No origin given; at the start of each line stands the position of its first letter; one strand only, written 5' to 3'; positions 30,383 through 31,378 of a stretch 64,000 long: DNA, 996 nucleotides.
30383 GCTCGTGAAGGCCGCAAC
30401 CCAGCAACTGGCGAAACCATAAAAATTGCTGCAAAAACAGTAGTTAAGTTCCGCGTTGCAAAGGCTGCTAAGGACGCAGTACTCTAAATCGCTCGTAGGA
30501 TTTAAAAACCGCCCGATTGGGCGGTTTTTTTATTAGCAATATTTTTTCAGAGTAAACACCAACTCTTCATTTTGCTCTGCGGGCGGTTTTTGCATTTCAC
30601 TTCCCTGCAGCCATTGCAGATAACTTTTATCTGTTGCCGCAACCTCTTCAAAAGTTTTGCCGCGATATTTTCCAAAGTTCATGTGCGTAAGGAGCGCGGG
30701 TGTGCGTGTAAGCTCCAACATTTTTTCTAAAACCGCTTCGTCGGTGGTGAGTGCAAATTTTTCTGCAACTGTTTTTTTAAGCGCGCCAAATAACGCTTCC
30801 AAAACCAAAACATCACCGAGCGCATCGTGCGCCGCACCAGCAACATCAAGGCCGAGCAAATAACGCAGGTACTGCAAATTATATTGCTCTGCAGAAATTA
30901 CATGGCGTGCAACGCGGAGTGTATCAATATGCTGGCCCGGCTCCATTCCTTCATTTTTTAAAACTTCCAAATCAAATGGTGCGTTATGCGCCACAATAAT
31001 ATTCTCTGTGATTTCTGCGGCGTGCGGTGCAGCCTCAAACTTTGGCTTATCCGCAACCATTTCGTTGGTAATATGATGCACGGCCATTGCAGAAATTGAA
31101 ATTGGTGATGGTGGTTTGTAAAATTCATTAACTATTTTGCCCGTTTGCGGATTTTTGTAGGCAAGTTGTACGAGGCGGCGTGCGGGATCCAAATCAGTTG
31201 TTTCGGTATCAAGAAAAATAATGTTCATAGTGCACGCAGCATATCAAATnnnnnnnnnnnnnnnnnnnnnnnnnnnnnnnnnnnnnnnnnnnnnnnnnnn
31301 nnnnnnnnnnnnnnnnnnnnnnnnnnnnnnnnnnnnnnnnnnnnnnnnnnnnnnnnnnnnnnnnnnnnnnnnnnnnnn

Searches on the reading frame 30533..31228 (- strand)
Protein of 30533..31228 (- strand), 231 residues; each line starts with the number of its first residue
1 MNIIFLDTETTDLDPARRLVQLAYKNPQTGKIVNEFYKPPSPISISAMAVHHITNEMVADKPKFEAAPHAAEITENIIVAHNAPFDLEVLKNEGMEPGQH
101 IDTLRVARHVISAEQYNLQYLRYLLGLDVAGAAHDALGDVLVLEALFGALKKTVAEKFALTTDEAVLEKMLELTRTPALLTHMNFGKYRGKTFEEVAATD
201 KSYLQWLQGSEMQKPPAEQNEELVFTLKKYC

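Call 54: search_protein_families(library=pfam, proteins=[window:30533-31228:-], max_evalue=0.001)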
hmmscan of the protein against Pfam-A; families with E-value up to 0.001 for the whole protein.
window:30533-31228:- (231 aa): 3 families
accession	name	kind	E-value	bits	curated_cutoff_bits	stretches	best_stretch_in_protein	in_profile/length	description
PF00929.31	RNase_T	-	2.2e-17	64.5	24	1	4-144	1-161/164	Exonuclease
PF20600.3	ExoX-like_C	-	6.8e-11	41.8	26.5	1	183-207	1-25/30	Exodeoxyribonuclease X-like C-terminal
PF01612.26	DNA_pol_A_exo1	-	1.4e-06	28.7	23.6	1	6-121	25-123/173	3'-5' exonuclease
